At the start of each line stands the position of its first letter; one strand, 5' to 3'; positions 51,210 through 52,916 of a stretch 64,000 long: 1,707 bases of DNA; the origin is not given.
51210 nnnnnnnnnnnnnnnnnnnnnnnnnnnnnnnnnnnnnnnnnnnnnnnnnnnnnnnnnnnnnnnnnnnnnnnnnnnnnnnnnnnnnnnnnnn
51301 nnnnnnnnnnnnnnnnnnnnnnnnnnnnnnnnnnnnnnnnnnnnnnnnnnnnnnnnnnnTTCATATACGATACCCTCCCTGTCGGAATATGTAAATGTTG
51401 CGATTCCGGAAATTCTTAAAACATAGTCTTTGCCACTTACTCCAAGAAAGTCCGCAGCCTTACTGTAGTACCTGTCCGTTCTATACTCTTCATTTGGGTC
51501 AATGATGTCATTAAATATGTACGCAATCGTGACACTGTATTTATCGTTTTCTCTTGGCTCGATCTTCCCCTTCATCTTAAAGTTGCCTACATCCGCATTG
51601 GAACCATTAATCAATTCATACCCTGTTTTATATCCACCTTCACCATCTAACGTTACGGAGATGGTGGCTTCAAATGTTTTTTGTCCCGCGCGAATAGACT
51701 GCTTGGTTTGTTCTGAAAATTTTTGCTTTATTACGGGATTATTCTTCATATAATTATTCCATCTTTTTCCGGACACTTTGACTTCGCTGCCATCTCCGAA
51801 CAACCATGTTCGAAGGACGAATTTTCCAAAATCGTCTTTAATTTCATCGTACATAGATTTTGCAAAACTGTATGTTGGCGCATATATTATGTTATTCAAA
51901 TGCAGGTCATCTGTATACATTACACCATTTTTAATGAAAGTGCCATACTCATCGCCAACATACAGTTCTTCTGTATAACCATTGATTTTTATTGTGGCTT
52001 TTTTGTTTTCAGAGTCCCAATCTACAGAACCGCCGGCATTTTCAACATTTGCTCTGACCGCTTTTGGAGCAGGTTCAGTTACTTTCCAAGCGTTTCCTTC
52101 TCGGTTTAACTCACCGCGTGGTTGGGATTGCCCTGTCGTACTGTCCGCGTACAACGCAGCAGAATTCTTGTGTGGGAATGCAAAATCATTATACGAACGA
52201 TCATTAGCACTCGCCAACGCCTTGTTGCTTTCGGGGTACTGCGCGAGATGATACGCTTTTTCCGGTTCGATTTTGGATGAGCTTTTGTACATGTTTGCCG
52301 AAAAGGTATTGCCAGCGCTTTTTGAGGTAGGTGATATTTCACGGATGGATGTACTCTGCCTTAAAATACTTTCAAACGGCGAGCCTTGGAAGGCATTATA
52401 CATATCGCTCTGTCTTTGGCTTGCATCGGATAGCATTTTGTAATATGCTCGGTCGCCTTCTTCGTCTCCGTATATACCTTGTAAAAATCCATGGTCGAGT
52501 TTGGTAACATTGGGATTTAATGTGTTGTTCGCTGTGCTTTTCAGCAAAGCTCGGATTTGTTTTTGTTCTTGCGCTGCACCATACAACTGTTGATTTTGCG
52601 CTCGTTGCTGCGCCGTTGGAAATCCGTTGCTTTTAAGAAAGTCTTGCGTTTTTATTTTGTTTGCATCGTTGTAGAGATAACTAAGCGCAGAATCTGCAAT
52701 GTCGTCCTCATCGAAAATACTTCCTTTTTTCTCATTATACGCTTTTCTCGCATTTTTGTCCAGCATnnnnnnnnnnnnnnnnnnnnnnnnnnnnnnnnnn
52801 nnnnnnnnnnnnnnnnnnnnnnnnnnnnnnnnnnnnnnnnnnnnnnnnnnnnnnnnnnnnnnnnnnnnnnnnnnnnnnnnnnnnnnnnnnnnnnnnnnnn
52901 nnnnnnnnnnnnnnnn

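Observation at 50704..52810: Low-GC two-gene cassette of unknown function next to azlCD and the tRNA genes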

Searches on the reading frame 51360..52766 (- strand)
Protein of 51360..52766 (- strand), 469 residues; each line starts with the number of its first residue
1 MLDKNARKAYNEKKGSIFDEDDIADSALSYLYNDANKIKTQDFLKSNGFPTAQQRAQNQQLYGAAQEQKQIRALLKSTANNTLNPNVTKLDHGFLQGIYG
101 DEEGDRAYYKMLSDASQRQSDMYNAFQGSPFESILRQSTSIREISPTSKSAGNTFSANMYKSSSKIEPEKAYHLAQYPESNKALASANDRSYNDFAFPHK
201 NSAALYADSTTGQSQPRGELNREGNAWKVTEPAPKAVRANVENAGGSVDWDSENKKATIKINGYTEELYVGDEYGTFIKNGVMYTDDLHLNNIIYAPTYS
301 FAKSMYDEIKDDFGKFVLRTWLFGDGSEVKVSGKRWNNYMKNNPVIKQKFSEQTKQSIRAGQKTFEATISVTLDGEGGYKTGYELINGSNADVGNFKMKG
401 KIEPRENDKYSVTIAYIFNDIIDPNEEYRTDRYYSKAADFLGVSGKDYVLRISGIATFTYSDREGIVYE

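Call 4: search_protein_families(library=pfam, proteins=[window:51360-52766:-], max_evalue=1)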
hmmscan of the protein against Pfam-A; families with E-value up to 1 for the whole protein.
window:51360-52766:- (469 aa): 1 family
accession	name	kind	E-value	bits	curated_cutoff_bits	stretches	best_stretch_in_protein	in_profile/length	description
PF07833.16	Cu_amine_oxidN1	-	0.0014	19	24.2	1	237-277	24-64/108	Copper amine oxidase N-terminal domain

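Call 5: search_protein_families(library=ncbifam, proteins=[window:51360-52766:-], max_evalue=1)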
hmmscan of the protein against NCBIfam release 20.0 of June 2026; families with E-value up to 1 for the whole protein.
window:51360-52766:- (469 aa): 0 families

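Call 6: search_solved_structures(query=window:51360-52766:-, max_evalue=1, show_alignments=2)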
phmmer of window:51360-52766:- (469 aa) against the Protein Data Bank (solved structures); distinct sequences matched with E-value up to 1: 0.

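Call 7: find_homologous_proteins(query=window:51360-52766:-)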
Query window:51360-52766:- (469 aa): 2 proteins with E <= 0.001 among 4930 candidates.
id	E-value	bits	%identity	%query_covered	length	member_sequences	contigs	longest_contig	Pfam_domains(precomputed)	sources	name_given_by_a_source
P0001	9.5e-124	432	47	97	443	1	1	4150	-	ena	-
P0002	9.3e-72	261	82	33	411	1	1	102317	-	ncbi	-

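Call 10: find_encoding_contigs(protein=P0002, flank=10000)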
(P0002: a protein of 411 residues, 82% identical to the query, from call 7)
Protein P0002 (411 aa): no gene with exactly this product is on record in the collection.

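Call 11: find_encoding_contigs(protein=P0001, flank=10000)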
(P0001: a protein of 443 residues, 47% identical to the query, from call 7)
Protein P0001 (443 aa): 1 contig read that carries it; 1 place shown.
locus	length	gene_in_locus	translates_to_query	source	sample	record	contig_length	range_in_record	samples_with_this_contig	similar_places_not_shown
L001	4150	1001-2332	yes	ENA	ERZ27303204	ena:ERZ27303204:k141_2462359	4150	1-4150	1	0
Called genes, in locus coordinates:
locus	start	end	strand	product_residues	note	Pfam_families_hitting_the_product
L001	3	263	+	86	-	?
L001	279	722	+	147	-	PF09424:YqeY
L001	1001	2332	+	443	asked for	-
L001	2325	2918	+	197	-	-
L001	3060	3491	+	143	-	-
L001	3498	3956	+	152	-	-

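Call 13: search_protein_families(library=pfam, proteins=[P0002, P0001, L001:2325-2918:+, L001:3060-3491:+, L001:3498-3956:+], max_evalue=1)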
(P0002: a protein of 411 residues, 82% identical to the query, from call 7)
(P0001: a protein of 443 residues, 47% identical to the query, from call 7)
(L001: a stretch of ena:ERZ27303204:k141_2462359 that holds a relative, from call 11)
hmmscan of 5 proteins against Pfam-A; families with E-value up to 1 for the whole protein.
P0002 (411 aa): 2 families
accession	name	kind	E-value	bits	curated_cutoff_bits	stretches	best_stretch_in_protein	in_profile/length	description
PF11566.13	PI31_Prot_N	-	0.037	14.1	21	1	52-105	99-151/154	PI31 proteasome regulator N-terminal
PF08793.15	2C_adapt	-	0.22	12.2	22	1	266-282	2-18/35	2-cysteine adaptor domain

P0001 (443 aa): 1 family
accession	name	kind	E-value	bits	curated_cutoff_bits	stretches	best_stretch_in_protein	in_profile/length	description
PF21015.2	Ybfg_C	-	0.13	12.6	27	1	210-250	91-131/148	Ybfg C-terminal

L001:2325-2918:+ (197 aa): 0 families

L001:3060-3491:+ (143 aa): 0 families

L001:3498-3956:+ (152 aa): 1 family
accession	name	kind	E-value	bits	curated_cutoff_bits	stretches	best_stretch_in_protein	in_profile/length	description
PF12393.13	Dr_adhesin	-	0.032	15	25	1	1-19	1-19/21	Dr family adhesin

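Call 28: find_related_loci(query=A1, collection=genome_contigs, flank=10000)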
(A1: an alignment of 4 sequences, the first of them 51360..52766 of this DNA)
Query A1 (469 aa) in genome_contigs; peptide patterns used: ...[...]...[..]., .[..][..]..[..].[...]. (x = any residue, [..] = any of these).
73 stretches matched a pattern; 10 encode a relative of the query (tblastn E <= 1e-3); 10 distinct loci.
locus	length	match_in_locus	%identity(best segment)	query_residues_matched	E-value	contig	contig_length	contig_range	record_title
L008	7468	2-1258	45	39-468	1e-116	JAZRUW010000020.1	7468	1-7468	MAG: Clostridia bacterium isolate T1900045336_YK20190025.MAGScoT_cleanbin_000015 SGB_6602_k141_2435452, whole genome sho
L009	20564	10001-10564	40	2-187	1e-34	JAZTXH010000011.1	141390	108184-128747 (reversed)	MAG: Clostridia bacterium isolate T1900045331_YK20190020.MAGScoT_cleanbin_000004 SGB_6522_k141_2287005, whole genome sho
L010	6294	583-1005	47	2-136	4e-32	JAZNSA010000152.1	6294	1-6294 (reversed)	MAG: Clostridia bacterium isolate T1900044811_TS20190277.MAGScoT_cleanbin_000038 SGB_2788_k141_1184652, whole genome sho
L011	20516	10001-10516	42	2-161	9e-32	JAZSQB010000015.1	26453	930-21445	MAG: Clostridia bacterium isolate T1900044545_TS20190011.MAGScoT_cleanbin_000007 SGB_119_k141_633819, whole genome shotg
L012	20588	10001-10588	35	2-182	1e-29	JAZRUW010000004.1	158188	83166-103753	MAG: Clostridia bacterium isolate T1900045336_YK20190025.MAGScoT_cleanbin_000015 SGB_6602_k141_1206436, whole genome sho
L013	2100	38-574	38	2-163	3e-28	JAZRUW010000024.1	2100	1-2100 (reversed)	MAG: Clostridia bacterium isolate T1900045336_YK20190025.MAGScoT_cleanbin_000015 SGB_6602_k141_1288245, whole genome sho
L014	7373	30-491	42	2-149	2e-26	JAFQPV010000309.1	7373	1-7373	MAG: Clostridia bacterium isolate RGIG2041 Goat_Colon-2__c611414, whole genome shotgun sequence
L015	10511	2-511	34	39-214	1e-23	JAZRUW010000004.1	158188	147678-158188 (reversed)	MAG: Clostridia bacterium isolate T1900045336_YK20190025.MAGScoT_cleanbin_000015 SGB_6602_k141_1206436, whole genome sho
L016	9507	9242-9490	43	2-79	7e-14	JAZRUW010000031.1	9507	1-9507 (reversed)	MAG: Clostridia bacterium isolate T1900045336_YK20190025.MAGScoT_cleanbin_000015 SGB_6602_k141_260579, whole genome shot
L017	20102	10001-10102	53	245-278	1e-6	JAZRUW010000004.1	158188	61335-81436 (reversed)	MAG: Clostridia bacterium isolate T1900045336_YK20190025.MAGScoT_cleanbin_000015 SGB_6602_k141_1206436, whole genome sho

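Call 30: search_protein_representatives(alignment_id=A3)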
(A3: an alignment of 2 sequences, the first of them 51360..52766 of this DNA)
Query: 2 sequences, 471 profile positions. Proteins with E-value up to 0.001 (for the whole library): 464; up to 1e-10: 185; up to 1e-30: 16. The best 150 are listed.
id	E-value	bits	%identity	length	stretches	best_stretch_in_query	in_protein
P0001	4.5e-262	886.6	-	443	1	12-471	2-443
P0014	1.3e-73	265.2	-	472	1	2-215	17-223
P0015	1.7e-67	245.0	-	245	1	238-469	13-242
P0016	9.3e-53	196.4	-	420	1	238-462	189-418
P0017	1.8e-52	195.4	-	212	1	14-185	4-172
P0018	3.1e-51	191.4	-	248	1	238-461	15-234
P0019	1.1e-45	173.1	-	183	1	284-461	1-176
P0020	8.1e-45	170.2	-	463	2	21-171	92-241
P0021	8.8e-40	153.6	-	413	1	2-191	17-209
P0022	3.0e-39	151.8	-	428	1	3-230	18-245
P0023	6.3e-39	150.8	-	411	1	2-144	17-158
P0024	2.7e-38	148.7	-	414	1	2-187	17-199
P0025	6.0e-37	144.3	-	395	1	2-152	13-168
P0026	4.9e-33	131.4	-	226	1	268-468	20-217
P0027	2.7e-31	125.6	-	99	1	39-134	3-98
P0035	1.9e-24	103.0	-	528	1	27-171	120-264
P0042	1.2e-20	90.5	-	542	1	321-455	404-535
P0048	1.6e-19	86.8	-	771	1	311-464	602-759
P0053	2.1e-18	83.1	-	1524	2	311-457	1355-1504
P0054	7.2e-18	81.4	-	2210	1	298-465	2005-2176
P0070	2.1e-16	76.5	-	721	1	305-455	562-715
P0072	4.0e-16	75.6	-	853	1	315-456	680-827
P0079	2.0e-15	73.3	-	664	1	312-456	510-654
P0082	5.4e-15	71.9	-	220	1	318-439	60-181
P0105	1.1e-13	67.6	-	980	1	311-455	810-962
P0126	1.1e-12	64.3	-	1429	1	311-464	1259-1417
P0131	1.5e-12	63.8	-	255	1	306-455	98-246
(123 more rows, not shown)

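Call 31: search_protein_families(library=pfam, proteins=[P0054, P0053, P0126, P0105, P0072, P0048, P0070, P0079, P0042], max_evalue=0.01)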
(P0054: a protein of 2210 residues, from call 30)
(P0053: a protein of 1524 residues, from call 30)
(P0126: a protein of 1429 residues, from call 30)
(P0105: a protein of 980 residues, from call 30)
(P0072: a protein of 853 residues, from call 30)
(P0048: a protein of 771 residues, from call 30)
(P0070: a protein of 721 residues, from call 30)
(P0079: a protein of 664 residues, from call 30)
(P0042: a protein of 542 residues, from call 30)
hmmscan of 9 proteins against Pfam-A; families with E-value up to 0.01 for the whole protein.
P0054 (2210 aa): 2 families
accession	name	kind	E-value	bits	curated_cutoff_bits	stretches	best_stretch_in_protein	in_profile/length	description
PF05593.20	RHS_repeat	-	5.5e-57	189.6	22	8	1037-1073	1-37/38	RHS Repeat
PF20148.4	DUF6531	-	8e-07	29.7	24.1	1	316-358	4-43/74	Domain of unknown function (DUF6531)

P0053 (1524 aa): 2 families
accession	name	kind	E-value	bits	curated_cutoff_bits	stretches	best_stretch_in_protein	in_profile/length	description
PF05593.20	RHS_repeat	-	7.2e-43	144.6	22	8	840-875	1-36/38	RHS Repeat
PF25174.1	Beta-prop_THOC3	-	0.0092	15.4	305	0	439-553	93-194/272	THOC3 beta-propeller domain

P0126 (1429 aa): 1 family
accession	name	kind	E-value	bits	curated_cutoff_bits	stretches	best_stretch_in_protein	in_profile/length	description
PF05593.20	RHS_repeat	-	2.7e-20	72.7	22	3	624-651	1-28/38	RHS Repeat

P0105 (980 aa): 1 family
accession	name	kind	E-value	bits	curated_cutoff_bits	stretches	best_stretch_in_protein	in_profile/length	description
PF05593.20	RHS_repeat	-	1.1e-12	48.4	22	1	511-541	1-31/38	RHS Repeat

P0072 (853 aa): 1 family
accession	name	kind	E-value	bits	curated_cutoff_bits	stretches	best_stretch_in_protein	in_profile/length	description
PF05593.20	RHS_repeat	-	7.7e-33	112.7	22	2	102-137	1-37/38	RHS Repeat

P0048 (771 aa): 1 family
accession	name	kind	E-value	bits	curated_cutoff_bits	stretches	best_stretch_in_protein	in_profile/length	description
PF05593.20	RHS_repeat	-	6.7e-20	71.4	22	1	9-40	1-32/38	RHS Repeat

P0070 (721 aa): 2 families
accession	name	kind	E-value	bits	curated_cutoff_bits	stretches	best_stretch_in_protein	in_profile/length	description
PF05593.20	RHS_repeat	-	2.1e-24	85.8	22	3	54-89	1-36/38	RHS Repeat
PF03527.20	RHS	-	0.0073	16.6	27.9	0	437-472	2-36/38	RHS protein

P0079 (664 aa): 0 families

P0042 (542 aa): 2 families
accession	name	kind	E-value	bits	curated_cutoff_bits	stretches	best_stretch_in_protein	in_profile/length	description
PF05593.20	RHS_repeat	-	5.5e-23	81.3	22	3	208-241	1-37/38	RHS Repeat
PF03527.20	RHS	-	1.2e-05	25.5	27.9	1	284-317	2-35/38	RHS protein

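Call 48: search_protein_families(library=pfam, proteins=[L010:505-1788:+, L011:9875-11353:+, L013:80-1345:+, L014:3-1232:+, L015:2-1114:+, P0014, P0020, P0021, P0022, P0035], max_evalue=0.1)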
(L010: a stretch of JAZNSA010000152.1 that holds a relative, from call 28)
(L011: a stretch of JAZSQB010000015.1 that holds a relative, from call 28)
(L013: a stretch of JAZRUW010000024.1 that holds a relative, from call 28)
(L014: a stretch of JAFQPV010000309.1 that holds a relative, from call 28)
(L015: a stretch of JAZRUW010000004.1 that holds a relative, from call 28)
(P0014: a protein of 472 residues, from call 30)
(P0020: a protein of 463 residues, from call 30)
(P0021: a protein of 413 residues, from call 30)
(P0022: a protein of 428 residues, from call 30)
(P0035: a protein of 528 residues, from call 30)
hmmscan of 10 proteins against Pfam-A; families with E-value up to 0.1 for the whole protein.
L010:505-1788:+ (428 aa): 1 family
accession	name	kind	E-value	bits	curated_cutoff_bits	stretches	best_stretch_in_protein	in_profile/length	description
PF25443.1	ANG-1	-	0.024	15.3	28.5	0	84-112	41-69/105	ANG-1-like domain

L011:9875-11353:+ (493 aa): 0 families

L013:80-1345:+ (422 aa): 2 families
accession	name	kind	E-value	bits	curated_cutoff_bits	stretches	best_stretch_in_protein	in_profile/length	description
PF05903.20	Peptidase_C97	-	0.039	14.2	29.2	1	253-329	49-118/151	PPPDE putative peptidase domain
PF04970.19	LRAT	-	0.091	13.5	24.3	0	284-327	71-113/120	Lecithin retinol acyltransferase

L014:3-1232:+ (410 aa): 0 families

L015:2-1114:+ (371 aa): 0 families

P0014 (472 aa): 0 families

P0020 (463 aa): 0 families

P0021 (413 aa): 2 families
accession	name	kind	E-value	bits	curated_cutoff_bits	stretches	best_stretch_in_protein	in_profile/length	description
PF07182.16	DUF1402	-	0.0001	22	27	1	329-382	207-261/300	Protein of unknown function (DUF1402)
PF22115.1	T6SS_Tse3_cat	-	0.061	13.7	27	0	228-293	82-151/189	T6SS, Peptidoglycan muramidase Tse3, catalytic domain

P0022 (428 aa): 1 family
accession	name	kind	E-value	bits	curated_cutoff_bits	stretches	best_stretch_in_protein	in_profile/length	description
PF15607.11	Ntox44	-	0.042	14.6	24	1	330-399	6-61/104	Bacterial toxin 44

P0035 (528 aa): 0 families

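Call 51: predict_structure(alignment_id=A5)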
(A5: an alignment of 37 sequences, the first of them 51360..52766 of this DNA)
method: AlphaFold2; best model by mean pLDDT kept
length: 469 residues; sequences in the alignment: 37
mean_pLDDT: 68.6   pTM: 0.48
mean pLDDT of the five models: 68.6, 68.1, 65.4, 65.2, 63.8
residues with pLDDT >= 90: 114; 70-90: 161; 50-70: 65; < 50: 129
segments of 3 or more residues with pLDDT < 50: 1-3, 13-17, 83-85, 128-233, 278-284
pLDDT, mean of each block of 10 residues (from residue 1): 49 52 76 77 78 79 76 73 55 70 84 73 54 36 24 26 29 27 36 39 27 30 33 55 77 80 71 51 54 70 85 89 90 89 94 98 98 80 92 98 97 98 90 89 92 97 92
secondary structure, 60 per line:
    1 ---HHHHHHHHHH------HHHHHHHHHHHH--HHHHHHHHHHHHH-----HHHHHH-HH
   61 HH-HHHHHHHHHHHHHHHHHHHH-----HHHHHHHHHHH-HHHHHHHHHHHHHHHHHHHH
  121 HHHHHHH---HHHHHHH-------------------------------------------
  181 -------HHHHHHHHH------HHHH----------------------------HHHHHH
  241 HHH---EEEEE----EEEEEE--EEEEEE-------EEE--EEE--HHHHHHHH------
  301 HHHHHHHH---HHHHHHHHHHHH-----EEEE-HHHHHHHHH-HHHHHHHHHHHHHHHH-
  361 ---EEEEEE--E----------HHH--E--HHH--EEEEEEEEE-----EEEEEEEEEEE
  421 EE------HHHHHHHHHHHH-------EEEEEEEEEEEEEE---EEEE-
elements in order: H4-13 H20-31 H34-46 H52-57 H59-62 H64-83 H89-99 H101-127 H131-137 H188-196 H203-206 H235-243 E247-251 E256-261 E264-269 E277-279 E282-284 H287-294 H301-308 H312-323 E329-332 H334-342 H344-359 E364-369 E396-404 E410-422 H429-440 E448-461 E465-468

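Call 55: fold_search(model_id=the predicted structure, library=pdb)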
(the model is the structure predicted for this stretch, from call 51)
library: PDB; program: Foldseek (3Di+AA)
matches with E <= 10: 225; with E <= 0.001: 0
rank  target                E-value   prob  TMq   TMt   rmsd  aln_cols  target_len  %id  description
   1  2xtr_A                2.8e-03  0.99  0.20  0.31   8.3       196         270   16  Structure of the P176A Colicin M mutant from E. coli (released 2010-12-22)
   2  2xtq_A                3.1e-03  0.99  0.21  0.31   8.3       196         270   15  Structure of the P107A Colicin M mutant from E. coli (released 2010-12-22)
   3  4fzm                  4.1e-03  1.00  0.24  0.38   4.6       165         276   13  Crystal structure of the bacteriocin syringacin M from Pseudomonas syringae pv. tomato DC3000 (released 2012-10-03)
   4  4fzn                  4.6e-03  1.00  0.22  0.35   5.0       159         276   14  Crystal structure of syringacin M mutant D232A from Pseudomonas syringae pv. tomato DC3000 (released 2012-10-03)
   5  3da4_A                5.5e-03  1.00  0.20  0.32   6.4       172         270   14  Crystal Structure of Colicin M, a Novel Phosphatase Specifically Imported by Escherichia Coli (released 2008-07-29)
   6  4fzl_A                9.0e-03  0.99  0.21  0.37   5.5       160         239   13  High resolution structure of truncated bacteriocin syringacin M from Pseudomonas syringae pv. tomato DC3000 (released 2012-10-03)
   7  4n58_B                1.3e-02  0.99  0.21  0.33   6.3       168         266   16  Crystal Structure of Pectocin M2 at 1.86 Angstroms (released 2014-06-04)
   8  4n58_A                1.6e-02  0.94  0.22  0.35  14.6       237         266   13  Crystal Structure of Pectocin M2 at 1.86 Angstroms (released 2014-06-04)
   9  9jdi_A                2.2e-01  0.54  0.18  0.24   8.8       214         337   11  Crystal structure of the type VI secretion system effector-immunity complex BtpeA CTD-BtpiA from Bacteroides fragilis. (released 2025-09-03)
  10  5fs4_B                4.3e-01  0.12  0.10  0.24   6.5        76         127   10  Bacteriophage AP205 coat protein (released 2016-09-21)
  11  2vf9_A                6.8e-01  0.21  0.09  0.24   8.3        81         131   10  Crystal structure of bacteriophage PRR1 (released 2008-09-23)
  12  9k8v_A                7.2e-01  0.13  0.09  0.11  10.9       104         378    9  Cryo-EM structure of the Type II secretion system protein from Vibrio cholerae (released 2025-10-29)
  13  6yfj_AA               7.2e-01  0.07  0.08  0.22  12.2       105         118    8  Virus-like particle of bacteriophage ESE001 (released 2020-09-02)
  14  8bo9_A                7.6e-01  0.15  0.10  0.22  11.0       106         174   16  NanoLuc-D9R/H57A/K89R mutant complexed with azacoelenterazine bound in intra-barrel catalytic site (released 2023-09-27)
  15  6hcg_A                7.6e-01  0.12  0.09  0.08   8.5       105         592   10  Klebsiella pneumoniae type II secretion system outer membrane complex. PulD, PulS and PulC HR domain. (released 2019-11-27)
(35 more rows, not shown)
